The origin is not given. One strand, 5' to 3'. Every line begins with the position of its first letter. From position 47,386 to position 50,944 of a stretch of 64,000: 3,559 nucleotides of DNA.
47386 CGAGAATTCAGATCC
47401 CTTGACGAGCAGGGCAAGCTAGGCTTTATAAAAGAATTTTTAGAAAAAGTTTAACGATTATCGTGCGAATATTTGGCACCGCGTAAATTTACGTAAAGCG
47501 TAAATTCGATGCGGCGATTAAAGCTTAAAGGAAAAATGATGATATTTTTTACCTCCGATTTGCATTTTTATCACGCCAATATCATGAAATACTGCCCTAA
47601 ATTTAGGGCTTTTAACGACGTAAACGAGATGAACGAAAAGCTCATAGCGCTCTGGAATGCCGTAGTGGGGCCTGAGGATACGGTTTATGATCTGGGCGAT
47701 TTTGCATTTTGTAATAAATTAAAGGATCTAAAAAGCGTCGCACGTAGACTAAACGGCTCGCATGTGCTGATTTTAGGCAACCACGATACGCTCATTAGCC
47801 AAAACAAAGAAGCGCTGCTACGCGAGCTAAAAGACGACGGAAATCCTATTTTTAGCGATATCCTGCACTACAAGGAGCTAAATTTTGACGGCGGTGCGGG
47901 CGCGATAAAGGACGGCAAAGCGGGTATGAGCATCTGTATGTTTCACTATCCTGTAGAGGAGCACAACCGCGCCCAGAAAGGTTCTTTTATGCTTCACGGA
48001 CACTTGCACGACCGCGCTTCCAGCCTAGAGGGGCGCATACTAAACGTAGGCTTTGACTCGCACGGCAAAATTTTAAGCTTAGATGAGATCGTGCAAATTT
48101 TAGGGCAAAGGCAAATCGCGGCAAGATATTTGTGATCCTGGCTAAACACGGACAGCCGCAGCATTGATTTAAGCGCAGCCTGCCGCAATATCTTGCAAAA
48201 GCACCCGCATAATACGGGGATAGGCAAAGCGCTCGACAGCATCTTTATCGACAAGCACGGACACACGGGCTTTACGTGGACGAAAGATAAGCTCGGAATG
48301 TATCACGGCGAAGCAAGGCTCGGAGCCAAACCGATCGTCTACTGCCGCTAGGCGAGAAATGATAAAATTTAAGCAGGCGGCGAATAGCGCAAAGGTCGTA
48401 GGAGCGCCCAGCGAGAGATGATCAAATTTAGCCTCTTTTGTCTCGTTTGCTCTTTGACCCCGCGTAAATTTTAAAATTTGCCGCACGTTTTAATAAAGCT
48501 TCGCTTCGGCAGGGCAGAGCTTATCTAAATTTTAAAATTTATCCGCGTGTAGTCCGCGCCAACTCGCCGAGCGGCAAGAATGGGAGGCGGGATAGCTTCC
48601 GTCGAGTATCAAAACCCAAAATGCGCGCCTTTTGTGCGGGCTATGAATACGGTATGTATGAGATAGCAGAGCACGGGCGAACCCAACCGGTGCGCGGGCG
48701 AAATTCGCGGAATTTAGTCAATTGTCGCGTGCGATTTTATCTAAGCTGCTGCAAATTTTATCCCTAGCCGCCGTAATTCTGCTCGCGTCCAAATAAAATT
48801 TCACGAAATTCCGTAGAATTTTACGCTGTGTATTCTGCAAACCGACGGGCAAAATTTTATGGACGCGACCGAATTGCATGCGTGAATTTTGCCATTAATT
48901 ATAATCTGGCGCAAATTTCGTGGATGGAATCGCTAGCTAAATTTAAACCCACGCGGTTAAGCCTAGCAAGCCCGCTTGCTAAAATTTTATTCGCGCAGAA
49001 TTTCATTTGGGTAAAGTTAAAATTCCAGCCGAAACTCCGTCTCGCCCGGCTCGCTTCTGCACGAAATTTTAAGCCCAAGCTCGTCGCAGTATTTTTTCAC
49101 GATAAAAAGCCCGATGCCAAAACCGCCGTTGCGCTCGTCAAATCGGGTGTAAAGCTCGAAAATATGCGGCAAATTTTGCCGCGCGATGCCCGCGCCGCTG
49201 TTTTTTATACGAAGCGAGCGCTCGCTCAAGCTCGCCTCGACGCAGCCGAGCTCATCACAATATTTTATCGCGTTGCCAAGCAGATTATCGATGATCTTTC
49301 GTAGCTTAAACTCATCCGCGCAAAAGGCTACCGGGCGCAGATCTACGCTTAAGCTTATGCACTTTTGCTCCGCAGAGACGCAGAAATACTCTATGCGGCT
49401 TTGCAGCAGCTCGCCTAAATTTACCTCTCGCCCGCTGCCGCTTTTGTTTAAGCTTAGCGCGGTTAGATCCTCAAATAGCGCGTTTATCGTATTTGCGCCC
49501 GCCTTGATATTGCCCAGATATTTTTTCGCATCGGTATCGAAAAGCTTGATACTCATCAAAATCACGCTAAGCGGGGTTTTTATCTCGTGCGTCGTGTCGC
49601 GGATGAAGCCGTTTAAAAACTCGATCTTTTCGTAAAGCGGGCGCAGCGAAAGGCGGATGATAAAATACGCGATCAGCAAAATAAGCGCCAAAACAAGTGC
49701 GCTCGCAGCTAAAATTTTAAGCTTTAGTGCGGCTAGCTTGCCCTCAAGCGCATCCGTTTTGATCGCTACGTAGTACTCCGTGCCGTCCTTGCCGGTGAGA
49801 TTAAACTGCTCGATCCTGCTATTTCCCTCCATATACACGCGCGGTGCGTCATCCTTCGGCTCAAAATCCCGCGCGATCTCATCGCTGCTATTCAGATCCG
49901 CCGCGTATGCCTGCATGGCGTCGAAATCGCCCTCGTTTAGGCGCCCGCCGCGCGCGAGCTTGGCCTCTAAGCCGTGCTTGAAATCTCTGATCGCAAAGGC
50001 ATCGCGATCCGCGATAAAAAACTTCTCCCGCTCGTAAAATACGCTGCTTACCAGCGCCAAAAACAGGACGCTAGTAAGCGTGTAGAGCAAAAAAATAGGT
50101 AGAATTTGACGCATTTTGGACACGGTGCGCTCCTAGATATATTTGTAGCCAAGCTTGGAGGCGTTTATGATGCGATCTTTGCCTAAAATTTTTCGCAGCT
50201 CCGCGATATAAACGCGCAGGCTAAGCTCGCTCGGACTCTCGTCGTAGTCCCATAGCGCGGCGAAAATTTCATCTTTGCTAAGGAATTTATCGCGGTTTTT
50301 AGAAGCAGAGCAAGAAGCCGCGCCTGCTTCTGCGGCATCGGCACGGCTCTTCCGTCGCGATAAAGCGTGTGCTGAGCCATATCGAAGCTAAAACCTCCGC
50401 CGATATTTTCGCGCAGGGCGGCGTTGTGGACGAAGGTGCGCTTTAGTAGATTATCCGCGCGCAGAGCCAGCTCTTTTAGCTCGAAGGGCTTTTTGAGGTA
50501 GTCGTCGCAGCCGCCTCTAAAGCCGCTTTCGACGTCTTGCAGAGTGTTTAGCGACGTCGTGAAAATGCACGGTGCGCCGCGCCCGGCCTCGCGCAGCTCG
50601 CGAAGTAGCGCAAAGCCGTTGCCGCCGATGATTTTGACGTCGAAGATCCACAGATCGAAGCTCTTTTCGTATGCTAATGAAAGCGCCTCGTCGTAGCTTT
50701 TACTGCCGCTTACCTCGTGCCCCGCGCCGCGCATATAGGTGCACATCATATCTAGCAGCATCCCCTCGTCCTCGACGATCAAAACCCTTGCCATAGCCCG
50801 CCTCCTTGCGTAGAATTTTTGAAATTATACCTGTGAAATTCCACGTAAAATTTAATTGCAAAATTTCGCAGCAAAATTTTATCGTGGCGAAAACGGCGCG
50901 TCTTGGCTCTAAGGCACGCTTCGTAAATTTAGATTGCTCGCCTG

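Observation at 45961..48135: Split RNA end-healing and sealing cassette: kinase-ligase fusion plus separate metallophosphoesterase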

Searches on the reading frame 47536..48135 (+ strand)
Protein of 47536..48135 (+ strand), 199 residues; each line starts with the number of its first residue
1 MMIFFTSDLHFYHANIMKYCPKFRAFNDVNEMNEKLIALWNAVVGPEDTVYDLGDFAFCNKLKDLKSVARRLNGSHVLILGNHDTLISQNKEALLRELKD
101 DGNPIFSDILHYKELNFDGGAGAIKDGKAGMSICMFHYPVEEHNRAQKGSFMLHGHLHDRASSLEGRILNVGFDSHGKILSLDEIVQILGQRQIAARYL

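Call 3: search_protein_families(library=pfam, proteins=[window:47536-48135:+], max_evalue=0.1)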
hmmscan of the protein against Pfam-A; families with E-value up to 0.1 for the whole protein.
window:47536-48135:+ (199 aa): 2 families
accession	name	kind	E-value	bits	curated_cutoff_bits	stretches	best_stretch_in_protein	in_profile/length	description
PF12850.12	Metallophos_2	-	0.00014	22.3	27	1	1-169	1-128/154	Calcineurin-like phosphoesterase superfamily domain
PF00149.33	Metallophos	-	0.00017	22.5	21.5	1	1-158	1-189/191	Calcineurin-like phosphoesterase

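Call 4: search_protein_families(library=ncbifam, proteins=[window:47536-48135:+], max_evalue=0.1)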
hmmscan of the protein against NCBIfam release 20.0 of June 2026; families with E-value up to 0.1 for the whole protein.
window:47536-48135:+ (199 aa): 0 families

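Call 5: search_protein_families(library=phrogs, proteins=[window:47536-48135:+], max_evalue=0.01)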
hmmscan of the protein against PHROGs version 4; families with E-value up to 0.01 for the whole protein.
window:47536-48135:+ (199 aa): 3 families
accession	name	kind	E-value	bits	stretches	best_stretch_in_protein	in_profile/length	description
phrog_547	-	other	9e-50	170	1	1-194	29-204/245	phosphoesterase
phrog_30537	-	unknown function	0.0022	19.4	1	30-63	12-45/87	-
phrog_1649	-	other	0.0024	17.6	1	1-108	36-130/308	metallo-phosphoesterase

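Call 7: search_solved_structures(query=window:47536-48135:+, max_evalue=1, show_alignments=1)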
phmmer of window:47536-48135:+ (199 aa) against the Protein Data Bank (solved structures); distinct sequences matched with E-value up to 1: 3.
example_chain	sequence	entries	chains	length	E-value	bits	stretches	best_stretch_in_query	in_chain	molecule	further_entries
1xm7_A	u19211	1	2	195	2.6e-10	43.3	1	2-98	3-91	hypothetical protein aq_1665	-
2zo9_B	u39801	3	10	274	0.014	18.1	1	7-103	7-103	Phosphohydrolase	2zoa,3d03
2dxl_A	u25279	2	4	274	0.014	18.1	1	7-103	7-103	Phosphohydrolase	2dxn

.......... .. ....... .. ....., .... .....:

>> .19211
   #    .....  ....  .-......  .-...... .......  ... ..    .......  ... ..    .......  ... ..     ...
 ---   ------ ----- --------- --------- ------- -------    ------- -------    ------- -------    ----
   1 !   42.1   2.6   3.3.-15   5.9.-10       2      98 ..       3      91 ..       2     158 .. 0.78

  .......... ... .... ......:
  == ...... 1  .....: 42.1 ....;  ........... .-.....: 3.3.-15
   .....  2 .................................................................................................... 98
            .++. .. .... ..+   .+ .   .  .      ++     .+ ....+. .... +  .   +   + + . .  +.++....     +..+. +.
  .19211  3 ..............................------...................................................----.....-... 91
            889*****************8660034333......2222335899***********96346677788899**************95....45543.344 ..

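Call 33: find_homologous_proteins(query=window:47536-48135:+, max_evalue=0.001)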
Query window:47536-48135:+ (199 aa): 465 proteins with E <= 0.001 among 520 candidates; the best 120 are listed.
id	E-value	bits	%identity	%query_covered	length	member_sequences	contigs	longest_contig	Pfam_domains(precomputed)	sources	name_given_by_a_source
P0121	1.4e-124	431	96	99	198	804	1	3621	-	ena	-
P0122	2.2e-114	398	96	92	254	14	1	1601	-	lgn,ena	-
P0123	2.4e-74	267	88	68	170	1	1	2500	-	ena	-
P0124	6.8e-60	220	92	53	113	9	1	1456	-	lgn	-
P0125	2.2e-57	212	55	93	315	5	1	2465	PF12850.13,PF00149.34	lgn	-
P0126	9.0e-57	210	55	93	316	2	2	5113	PF12850.13,PF00149.34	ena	-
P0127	9.2e-57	210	54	94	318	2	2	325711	PF12850.13,PF00149.34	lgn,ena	-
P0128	2.1e-56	209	54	93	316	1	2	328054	PF12850.13,PF00149.34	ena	-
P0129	3.6e-56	208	56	93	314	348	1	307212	PF12850.13,PF00149.34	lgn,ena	-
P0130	4.0e-56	208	55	93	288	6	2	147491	PF12850.13,PF00149.34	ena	-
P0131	4.0e-56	208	55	93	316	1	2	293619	PF12850.13,PF00149.34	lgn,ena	-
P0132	4.2e-56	207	54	94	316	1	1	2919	PF12850.13,PF00149.34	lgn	-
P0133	5.1e-56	207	54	94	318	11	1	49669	PF12850.13,PF00149.34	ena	-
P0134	5.6e-56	207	54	94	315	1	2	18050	PF12850.13,PF00149.34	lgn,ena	-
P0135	5.7e-56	207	55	93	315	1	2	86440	PF12850.13,PF00149.34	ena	-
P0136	6.4e-56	207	54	93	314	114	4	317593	PF12850.13,PF00149.34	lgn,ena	-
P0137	7.0e-56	207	55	93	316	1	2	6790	PF12850.13,PF00149.34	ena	-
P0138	7.1e-56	207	54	93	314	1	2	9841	PF12850.13,PF00149.34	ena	-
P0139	1.5e-55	206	55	94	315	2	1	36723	PF12850.13,PF00149.34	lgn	-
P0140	1.8e-55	205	54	93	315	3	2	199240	PF12850.13,PF00149.34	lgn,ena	-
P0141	1.9e-55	205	53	93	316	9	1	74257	PF12850.13,PF00149.34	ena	-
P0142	2.7e-55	205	54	93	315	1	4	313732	PF12850.13,PF00149.34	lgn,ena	-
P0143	3.6e-55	204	53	93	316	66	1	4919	PF12850.13,PF00149.34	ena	-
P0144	6.5e-55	204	54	93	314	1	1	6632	PF12850.13,PF00149.34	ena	-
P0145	2.3e-54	202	52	94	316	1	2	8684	PF12850.13,PF00149.34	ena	-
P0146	2.7e-54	202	53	93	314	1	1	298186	PF12850.13,PF00149.34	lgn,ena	-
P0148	9.4e-54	200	52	93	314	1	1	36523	PF12850.13,PF00149.34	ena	-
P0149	2.1e-53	199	53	94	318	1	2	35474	PF12850.13,PF00149.34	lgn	-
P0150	3.9e-53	198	53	93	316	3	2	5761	PF12850.13,PF00149.34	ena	-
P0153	5.8e-51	191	53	94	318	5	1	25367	PF00149.34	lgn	-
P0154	2.2e-50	189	51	93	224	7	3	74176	PF00149.34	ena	-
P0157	1.6e-49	186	49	93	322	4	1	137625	PF00149.34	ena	-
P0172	2.4e-47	179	49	94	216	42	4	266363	PF12850.13,PF00149.34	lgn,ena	-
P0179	9.3e-44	167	41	94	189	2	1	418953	-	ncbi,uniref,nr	ncbi:phosphoesterase [Campylobacter ureolyticus]|uniref:phosphoesterase n=1 Tax=Campylobacter ureoly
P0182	1.2e-41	160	46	95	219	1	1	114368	PF00149.34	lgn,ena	-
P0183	2.1e-41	160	46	95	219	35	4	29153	PF00149.34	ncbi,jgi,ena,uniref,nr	ncbi:metallophosphoesterase [Campylobacter rectus]|uniref:metallophosphoesterase n=1 Tax=Campylobact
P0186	1.2e-40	157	46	95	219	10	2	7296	PF00149.34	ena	-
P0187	1.6e-40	157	45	95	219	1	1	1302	PF00149.34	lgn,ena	-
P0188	3.1e-40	156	45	95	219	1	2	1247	PF00149.34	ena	-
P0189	5.6e-40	155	46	95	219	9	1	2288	PF00149.34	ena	-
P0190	7.6e-40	154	45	95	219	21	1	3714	PF00149.34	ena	-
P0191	1.0e-39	154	45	95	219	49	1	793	PF00149.34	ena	-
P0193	2.7e-39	153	44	95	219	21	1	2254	PF00149.34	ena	-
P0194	7.2e-39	151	45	96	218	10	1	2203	PF00149.34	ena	-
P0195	1.8e-38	150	44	95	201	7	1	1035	PF00149.34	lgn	-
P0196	2.7e-38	149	44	95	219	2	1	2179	PF00149.34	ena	-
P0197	6.5e-38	148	44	95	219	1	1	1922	PF12850.13,PF00149.34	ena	-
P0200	8.0e-37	145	44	93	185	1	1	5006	PF12850.13,PF00149.34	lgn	-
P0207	4.9e-32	129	48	72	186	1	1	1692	PF00149.34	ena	-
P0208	8.7e-32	128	42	95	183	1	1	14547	PF12850.13,PF00149.34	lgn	-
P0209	7.2e-31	125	39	99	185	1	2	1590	PF00149.34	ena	-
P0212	4.7e-30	122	50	61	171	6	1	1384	PF00149.34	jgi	jgi:metallophosphoesterase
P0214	1.2e-29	121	41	90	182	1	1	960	PF00149.34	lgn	-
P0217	4.7e-29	119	42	88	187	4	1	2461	PF00149.34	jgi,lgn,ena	jgi:calcineurin-like phosphoesterase family protein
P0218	6.9e-29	119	39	90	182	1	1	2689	PF00149.34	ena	-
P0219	1.7e-28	117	36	96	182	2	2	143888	PF00149.34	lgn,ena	-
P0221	3.1e-27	113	40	94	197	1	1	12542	PF00149.34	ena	-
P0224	4.2e-27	113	39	96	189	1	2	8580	PF00149.34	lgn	-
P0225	9.6e-27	112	37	94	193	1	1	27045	PF00149.34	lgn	-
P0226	1.4e-26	111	37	94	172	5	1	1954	PF12850.13,PF00149.34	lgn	-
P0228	6.5e-26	109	35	98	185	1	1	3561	PF00149.34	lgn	-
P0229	1.4e-25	108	38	96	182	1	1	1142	PF12850.13,PF00149.34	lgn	-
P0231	9.7e-25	105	37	99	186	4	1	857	PF12850.13,PF00149.34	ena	-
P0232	1.4e-24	105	59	42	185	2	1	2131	PF12850.13,PF00149.34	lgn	-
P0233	1.6e-24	104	37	96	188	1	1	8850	PF12850.13,PF00149.34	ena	-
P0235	6.2e-24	102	36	96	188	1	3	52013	PF00149.34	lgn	-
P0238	3.1e-23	100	35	94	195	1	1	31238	PF12850.13,PF00149.34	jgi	jgi:calcineurin-like phosphoesterase family protein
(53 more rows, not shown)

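Call 50: search_dna_similar(query=window:47536-48135:+, collection=phages, mode=protein, max_rows=25)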
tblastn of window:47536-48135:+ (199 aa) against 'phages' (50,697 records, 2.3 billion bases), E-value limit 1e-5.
Records with a match: 1474; places in all: 1508; records where one place covers at least 80% of the query: 1368.
Best place of each record, by identity: <60% 1474.
By first word of the organism name: Vibrio 373; Escherichia 211; Pseudomonas 181; Staphylococcus 120; Enterococcus 76; Bacillus 57; Listeria 56; Klebsiella 39; Streptomyces 30; Arthrobacter 30; and 59 more.
By host as written in the record: - 396; Escherichia coli 64; Pseudomonas aeruginosa 51; Listeria monocytogenes 45; Staphylococcus aureus 39; Vibrio harveyi BAA-1116 36; Escherichia coli K-12 MG1655 30; Pseudomonas aeruginosa PAO1 27; and 326 more.
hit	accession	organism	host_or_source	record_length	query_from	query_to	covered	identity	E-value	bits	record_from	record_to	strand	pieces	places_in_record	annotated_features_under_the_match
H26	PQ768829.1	Vibrio phage Morian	Vibrio campbellii BB120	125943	4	193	95%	40.1%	2e-33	131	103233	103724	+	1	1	hypothetical protein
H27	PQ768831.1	Vibrio phage Skimmer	Vibrio campbellii BB120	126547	4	193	95%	40.1%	2e-33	131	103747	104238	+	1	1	hypothetical protein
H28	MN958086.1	Vibrio phage Bennett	Vibrio harveyi BAA-1116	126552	4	193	95%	40.1%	2e-33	131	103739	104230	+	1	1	hypothetical protein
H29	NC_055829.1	Vibrio phage Bennett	Vibrio harveyi BAA-1116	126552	4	193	95%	40.1%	2e-33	131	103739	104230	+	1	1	phosphoesterase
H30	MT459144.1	Vibrio phage Dax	Vibrio harveyi BAA-1116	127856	4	193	95%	40.1%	2e-33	131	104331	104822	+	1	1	hypothetical protein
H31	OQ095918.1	Vibrio phage Kronos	Vibrio harveyi BAA-1116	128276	4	193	95%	40.1%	2e-33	131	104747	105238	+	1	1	hypothetical protein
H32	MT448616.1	Vibrio phage BBMuffin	Vibrio harveyi BAA-1116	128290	4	193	95%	40.1%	2e-33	131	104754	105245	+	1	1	hypothetical protein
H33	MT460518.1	Vibrio phage Direpillow8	Vibrio harveyi BAA-1116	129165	4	193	95%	40.1%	2e-33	131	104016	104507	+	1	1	hypothetical protein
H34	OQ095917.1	Vibrio phage Javier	Vibrio harveyi BAA-1116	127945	4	193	95%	40.1%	3e-33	130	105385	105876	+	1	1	hypothetical protein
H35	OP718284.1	Aeromonas phage vB_AceP_PAc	Aeromonas caviae AC-CY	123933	4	195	96%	39.6%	8e-30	120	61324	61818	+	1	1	hypothetical protein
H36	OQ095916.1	Vibrio phage Chloris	Vibrio harveyi BAA-1116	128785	4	193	95%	39.6%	2e-33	131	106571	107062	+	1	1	hypothetical protein (x2)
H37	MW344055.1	Vibrio phage GRLPWR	Vibrio harveyi BAA-1116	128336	4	193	95%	39.6%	2e-33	131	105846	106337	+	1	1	175: hypothetical protein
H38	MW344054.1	Vibrio phage Gary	Vibrio harveyi BAA-1116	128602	4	193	95%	39.6%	2e-33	131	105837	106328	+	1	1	hypothetical protein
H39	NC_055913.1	Vibrio phage Gary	Vibrio harveyi BAA-1116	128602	4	193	95%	39.6%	2e-33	131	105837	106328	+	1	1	phosphoesterase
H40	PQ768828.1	Vibrio phage Luma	Vibrio campbellii BB120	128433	4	193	95%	39.6%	4e-33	130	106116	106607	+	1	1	hypothetical protein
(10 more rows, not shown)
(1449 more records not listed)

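Call 65: predict_structure(alignment_id=A4)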
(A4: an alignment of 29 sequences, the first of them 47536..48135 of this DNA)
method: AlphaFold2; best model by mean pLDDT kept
length: 199 residues; sequences in the alignment: 29
mean_pLDDT: 91.6   pTM: 0.88
mean pLDDT of the five models: 91.6, 91.4, 90.4, 89.6, 88.7
residues with pLDDT >= 90: 161; 70-90: 23; 50-70: 5; < 50: 10
segments of 3 or more residues with pLDDT < 50: 121-128
pLDDT, mean of each block of 10 residues (from residue 1): 97 97 96 98 98 98 98 98 98 97 97 86 50 94 80 95 92 98 94 70
secondary structure, 60 per line:
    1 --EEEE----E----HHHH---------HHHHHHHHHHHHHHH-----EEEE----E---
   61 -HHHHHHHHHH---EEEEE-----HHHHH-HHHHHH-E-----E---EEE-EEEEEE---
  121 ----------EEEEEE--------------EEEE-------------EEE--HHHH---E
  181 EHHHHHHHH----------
elements in order: E3-6 H16-19 H29-43 E49-52 H62-71 E75-79 H85-89 H91-96 E108-110 E112-117 E131-136 E151-154 E168-170 H173-176 H182-189

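Call 69: fold_search(model_id=the predicted structure, library=pdb)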
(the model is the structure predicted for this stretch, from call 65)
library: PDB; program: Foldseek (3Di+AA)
matches with E <= 10: 354; with E <= 0.001: 1
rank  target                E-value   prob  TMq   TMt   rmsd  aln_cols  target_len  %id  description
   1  1xm7_A                7.0e-11  1.00  0.65  0.70   4.5       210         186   25  The Crystal Structure of the Protein of Unknown Function AQ665 from Aquifex aeolicus (released 2004-11-16)
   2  2hyp                  6.1e-03  0.89  0.38  0.34   9.8       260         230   13  Crystal structure of Rv0805 D66A mutant (released 2006-12-26)
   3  3ivd_B                1.0e-01  0.30  0.28  0.14  11.8       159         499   15  Putative 5'-Nucleotidase (c4898) from Escherichia Coli in complex with Uridine (released 2009-09-29)
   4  6s6v_B                1.1e-01  0.60  0.33  0.20   8.0       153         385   14  Resting state of the E. coli Mre11-Rad50 (SbcCD) head complex bound to ATPgS (released 2019-09-04)
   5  7yzo_A                2.3e-01  0.25  0.31  0.19  13.0       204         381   12  Endonuclease state of the E. coli Mre11-Rad50 (SbcCD) head complex bound to ADP and dsDNA (released 2022-08-17)
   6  3e0j_C                2.7e-01  0.21  0.19  0.10   9.8       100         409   12  X-ray structure of the complex of regulatory subunits of human DNA polymerase delta (released 2008-12-16)
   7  3e0j_A                2.9e-01  0.20  0.19  0.10   9.8       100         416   12  X-ray structure of the complex of regulatory subunits of human DNA polymerase delta (released 2008-12-16)
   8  9ti1_B                3.1e-01  0.25  0.24  0.17   7.7       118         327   18  Crystal structure of the zinc-containing Phosphotriesterase dPTE2-H55 (released 2026-02-25)
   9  2xmo_B                3.5e-01  0.38  0.26  0.15   5.7        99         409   16  The crystal structure of Lmo2642 (released 2011-02-23)
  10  3e0j_E                3.9e-01  0.18  0.19  0.10   9.8       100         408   12  X-ray structure of the complex of regulatory subunits of human DNA polymerase delta (released 2008-12-16)
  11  4zvz_A                6.1e-01  0.18  0.28  0.20   7.8       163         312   11  Co-crystal structures of PP5 in complex with 5-methyl-7-oxabicyclo[2.2.1]heptane-2,3-dicarboxylic acid (released 2016-04-27)
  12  4zvz_D                6.1e-01  0.18  0.28  0.20   7.0       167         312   11  Co-crystal structures of PP5 in complex with 5-methyl-7-oxabicyclo[2.2.1]heptane-2,3-dicarboxylic acid (released 2016-04-27)
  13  3h64_D                6.5e-01  0.10  0.29  0.21  10.2       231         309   11  Catalytic domain of human Serine/Threonine Phosphatase 5 (PP5c) with two Mn2+ atoms complexed with endothall (released 2009-09-29)
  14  5ui1_C                6.9e-01  0.12  0.31  0.22  10.2       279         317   10  Crystal Structure of Human Protein Phosphatase 5C (PP5C) in complex with a triazole inhibitor (released 2018-01-17)
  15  5wg8                  8.2e-01  0.14  0.33  0.23   8.2       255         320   10  Structure of PP5C with LB-100; 7-oxabicyclo[2.2.1]heptane-2,3-dicarbonyl moiety modeled in the density (released 2018-07-18)
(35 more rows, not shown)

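Call 76: find_encoding_contigs(protein=P0183, flank=6000, max_places=2)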
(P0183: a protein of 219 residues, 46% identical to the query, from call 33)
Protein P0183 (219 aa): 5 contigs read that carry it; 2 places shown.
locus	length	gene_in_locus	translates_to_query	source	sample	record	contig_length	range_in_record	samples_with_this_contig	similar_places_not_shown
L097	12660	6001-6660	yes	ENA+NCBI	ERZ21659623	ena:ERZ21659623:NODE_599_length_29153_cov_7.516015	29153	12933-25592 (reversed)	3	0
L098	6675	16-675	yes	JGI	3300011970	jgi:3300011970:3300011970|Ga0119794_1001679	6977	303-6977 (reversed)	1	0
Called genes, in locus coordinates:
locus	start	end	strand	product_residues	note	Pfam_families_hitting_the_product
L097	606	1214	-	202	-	PF08238:Sel1 (faint)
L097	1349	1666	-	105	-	-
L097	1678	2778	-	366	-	PF03462:PCRF, PF00472:RF-1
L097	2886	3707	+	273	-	PF02569:Pantoate_ligase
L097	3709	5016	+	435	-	PF00919:UPF0004, PF04055:Radical_SAM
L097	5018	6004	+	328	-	PF01171:ATP_bind_3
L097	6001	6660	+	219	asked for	PF00149:Metallophos (weak)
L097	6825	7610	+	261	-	PF11185:DUF2971 (weak)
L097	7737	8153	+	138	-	-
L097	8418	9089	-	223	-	-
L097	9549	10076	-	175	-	-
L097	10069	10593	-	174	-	-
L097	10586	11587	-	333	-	PF27038:DUF8569, PF27037:DUF8341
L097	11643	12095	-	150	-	-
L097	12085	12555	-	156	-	PF04028:DUF374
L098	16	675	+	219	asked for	PF00149:Metallophos (weak)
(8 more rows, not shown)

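Call 77: find_encoding_contigs(protein=P0179, flank=6000, max_places=1)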
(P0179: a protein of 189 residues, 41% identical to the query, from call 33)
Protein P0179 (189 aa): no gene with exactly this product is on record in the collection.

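Call 81: search_protein_families(library=padloc, proteins=[window:47536-48135:+], max_evalue=0.01)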
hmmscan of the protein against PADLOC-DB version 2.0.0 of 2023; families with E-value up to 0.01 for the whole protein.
window:47536-48135:+ (199 aa): 0 families

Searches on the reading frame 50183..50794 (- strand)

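Call 44: search_protein_families(library=pfam, proteins=[window:50183-50794:-], max_evalue=0.00001)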
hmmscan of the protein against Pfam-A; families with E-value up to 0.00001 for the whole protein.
window:50183-50794:- (203 aa): 1 family
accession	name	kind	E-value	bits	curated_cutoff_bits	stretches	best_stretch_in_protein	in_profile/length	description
PF00072.30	Response_reg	-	2.1e-18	66.9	30.2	1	4-111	1-108/111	Response regulator receiver domain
